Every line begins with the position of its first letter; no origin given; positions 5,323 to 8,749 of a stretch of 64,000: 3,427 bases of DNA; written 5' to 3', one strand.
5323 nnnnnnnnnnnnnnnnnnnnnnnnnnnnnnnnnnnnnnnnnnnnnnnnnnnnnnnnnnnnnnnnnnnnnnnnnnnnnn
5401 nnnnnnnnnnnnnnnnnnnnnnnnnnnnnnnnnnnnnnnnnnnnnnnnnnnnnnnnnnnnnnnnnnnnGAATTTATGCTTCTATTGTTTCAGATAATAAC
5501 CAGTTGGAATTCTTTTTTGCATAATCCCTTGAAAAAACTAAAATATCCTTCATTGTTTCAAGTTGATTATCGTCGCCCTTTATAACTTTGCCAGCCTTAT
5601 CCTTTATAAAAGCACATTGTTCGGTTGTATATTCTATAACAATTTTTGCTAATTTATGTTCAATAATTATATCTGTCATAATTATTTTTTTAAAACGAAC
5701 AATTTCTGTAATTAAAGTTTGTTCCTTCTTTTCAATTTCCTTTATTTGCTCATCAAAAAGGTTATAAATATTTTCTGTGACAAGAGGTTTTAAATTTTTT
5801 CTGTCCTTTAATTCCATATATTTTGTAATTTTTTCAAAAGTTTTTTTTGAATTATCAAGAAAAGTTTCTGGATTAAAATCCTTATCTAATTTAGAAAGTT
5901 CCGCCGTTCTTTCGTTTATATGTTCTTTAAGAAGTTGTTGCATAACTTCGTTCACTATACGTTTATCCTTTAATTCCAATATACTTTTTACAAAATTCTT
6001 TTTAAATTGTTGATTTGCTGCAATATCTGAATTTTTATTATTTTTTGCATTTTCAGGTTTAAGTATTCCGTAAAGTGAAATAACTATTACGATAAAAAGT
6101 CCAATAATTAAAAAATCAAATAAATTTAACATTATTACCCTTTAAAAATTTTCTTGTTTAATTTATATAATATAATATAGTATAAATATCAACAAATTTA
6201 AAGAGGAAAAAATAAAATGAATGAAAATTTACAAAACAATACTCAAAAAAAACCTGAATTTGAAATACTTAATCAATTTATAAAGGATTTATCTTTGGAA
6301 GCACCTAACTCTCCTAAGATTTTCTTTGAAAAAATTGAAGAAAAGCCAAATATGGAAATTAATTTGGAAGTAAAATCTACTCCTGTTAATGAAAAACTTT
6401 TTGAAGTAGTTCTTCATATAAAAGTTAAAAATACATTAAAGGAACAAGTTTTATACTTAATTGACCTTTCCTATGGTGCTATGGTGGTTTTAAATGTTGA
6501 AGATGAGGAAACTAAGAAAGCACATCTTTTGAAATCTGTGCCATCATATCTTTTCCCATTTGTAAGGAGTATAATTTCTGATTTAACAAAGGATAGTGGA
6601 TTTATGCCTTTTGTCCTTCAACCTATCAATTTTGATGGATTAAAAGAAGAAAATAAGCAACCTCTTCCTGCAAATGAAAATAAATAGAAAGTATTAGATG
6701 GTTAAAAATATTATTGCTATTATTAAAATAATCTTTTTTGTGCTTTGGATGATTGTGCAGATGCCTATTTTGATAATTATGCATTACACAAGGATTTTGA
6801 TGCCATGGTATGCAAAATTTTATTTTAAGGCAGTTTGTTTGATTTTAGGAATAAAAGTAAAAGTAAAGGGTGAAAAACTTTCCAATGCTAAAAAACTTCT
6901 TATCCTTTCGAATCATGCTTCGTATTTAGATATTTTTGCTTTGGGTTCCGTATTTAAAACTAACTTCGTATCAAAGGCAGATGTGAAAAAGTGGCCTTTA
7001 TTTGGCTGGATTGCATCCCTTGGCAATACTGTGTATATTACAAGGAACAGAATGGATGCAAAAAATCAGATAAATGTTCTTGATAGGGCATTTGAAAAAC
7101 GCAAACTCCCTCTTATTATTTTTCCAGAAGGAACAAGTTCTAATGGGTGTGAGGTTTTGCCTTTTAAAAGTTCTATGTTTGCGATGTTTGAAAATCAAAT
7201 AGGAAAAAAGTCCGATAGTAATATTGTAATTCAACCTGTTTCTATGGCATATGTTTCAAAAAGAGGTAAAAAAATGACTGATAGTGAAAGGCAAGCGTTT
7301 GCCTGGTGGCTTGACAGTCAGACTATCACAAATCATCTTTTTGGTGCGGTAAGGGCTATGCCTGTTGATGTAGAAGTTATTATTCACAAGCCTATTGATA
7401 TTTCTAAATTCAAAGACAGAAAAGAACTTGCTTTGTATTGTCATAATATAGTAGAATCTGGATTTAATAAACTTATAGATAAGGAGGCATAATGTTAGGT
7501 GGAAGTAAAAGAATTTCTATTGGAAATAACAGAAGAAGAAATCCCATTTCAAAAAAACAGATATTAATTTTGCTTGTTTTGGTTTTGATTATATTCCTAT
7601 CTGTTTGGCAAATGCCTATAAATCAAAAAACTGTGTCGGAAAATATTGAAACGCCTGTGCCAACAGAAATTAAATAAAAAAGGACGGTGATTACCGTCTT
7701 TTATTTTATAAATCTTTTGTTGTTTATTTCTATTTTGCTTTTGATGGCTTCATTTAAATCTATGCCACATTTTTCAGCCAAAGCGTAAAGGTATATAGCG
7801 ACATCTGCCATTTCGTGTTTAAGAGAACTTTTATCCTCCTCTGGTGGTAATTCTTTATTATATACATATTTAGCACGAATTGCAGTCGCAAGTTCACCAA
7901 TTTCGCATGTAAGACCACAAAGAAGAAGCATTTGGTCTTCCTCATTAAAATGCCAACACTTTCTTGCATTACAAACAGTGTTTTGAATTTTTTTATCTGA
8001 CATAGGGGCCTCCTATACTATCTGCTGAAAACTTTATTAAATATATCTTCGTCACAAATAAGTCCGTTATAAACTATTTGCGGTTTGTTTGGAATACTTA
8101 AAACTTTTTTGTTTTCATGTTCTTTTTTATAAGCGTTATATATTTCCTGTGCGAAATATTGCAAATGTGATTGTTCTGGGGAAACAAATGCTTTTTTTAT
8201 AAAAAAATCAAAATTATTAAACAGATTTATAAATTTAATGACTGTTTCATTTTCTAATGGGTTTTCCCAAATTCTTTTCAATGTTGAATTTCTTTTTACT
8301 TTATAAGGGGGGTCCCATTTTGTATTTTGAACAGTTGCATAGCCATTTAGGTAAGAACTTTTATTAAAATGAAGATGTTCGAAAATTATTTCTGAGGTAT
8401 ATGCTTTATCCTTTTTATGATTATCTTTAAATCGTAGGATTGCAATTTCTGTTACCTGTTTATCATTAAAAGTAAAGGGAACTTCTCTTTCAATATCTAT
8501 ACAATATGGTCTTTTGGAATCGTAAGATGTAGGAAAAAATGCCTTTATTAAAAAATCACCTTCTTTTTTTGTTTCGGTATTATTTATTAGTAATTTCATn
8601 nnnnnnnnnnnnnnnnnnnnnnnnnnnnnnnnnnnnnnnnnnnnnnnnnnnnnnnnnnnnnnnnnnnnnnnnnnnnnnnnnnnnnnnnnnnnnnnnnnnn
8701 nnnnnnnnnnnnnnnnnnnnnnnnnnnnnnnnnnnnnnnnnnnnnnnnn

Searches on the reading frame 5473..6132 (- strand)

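Call 18: search_protein_families(library=pfam, max_evalue=0.00001, proteins=[window:5473-6132:-])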
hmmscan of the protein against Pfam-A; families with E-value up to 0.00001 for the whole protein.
window:5473-6132:- (219 aa): 1 family
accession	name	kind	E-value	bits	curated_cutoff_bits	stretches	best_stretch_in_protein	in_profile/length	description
PF04280.21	Tim44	-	4.1e-31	108.5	29.6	1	76-217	5-146/147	Tim44-like domain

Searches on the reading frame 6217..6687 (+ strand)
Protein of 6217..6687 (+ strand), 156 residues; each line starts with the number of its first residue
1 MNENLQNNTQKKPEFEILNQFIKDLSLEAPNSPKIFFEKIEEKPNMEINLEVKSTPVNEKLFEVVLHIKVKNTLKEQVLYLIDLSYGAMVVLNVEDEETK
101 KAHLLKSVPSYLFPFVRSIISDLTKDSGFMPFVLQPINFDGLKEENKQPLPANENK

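Call 18: search_protein_families(library=pfam, max_evalue=0.00001, proteins=[window:6217-6687:+])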
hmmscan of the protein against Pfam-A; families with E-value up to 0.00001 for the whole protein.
window:6217-6687:+ (156 aa): 1 family
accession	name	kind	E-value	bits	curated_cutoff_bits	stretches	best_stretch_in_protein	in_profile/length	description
PF02556.19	SecB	-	9.7e-41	139.4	26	1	9-147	2-138/141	Preprotein translocase subunit SecB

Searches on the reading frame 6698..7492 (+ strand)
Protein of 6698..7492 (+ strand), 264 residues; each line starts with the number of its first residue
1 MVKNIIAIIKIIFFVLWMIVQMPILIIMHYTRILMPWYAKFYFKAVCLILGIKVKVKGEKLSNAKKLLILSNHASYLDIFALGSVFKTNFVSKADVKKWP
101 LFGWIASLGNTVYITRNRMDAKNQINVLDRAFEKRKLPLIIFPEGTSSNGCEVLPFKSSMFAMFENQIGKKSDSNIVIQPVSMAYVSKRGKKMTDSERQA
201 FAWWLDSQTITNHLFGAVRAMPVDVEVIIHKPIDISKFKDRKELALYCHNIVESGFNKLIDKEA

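Call 18: search_protein_families(library=pfam, max_evalue=0.00001, proteins=[window:6698-7492:+])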
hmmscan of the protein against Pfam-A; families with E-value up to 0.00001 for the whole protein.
window:6698-7492:+ (264 aa): 1 family
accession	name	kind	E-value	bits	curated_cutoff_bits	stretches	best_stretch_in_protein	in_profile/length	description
PF01553.26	Acyltransferase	-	5.4e-26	91.4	23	1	53-183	1-131/132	Acyltransferase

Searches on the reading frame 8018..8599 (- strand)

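Call 18: search_protein_families(library=pfam, max_evalue=0.00001, proteins=[window:8018-8599:-])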
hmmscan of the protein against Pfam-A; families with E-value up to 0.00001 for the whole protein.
window:8018-8599:- (193 aa): 0 families

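Call 47: search_protein_families(library=ncbifam, max_evalue=1, proteins=[window:8018-8599:-])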
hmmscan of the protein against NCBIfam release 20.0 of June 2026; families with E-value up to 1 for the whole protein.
window:8018-8599:- (193 aa): 2 families
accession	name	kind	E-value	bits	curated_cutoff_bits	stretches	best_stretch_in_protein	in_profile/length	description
NF006688.0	PRK09236.1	equivalog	0.037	12.8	535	1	54-104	243-290/444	dihydroorotase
NF033172.0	N_to_GlyXaaXaa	domain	0.046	13.9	40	1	109-167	22-80/122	collagen-like repeat preface domain-containing protein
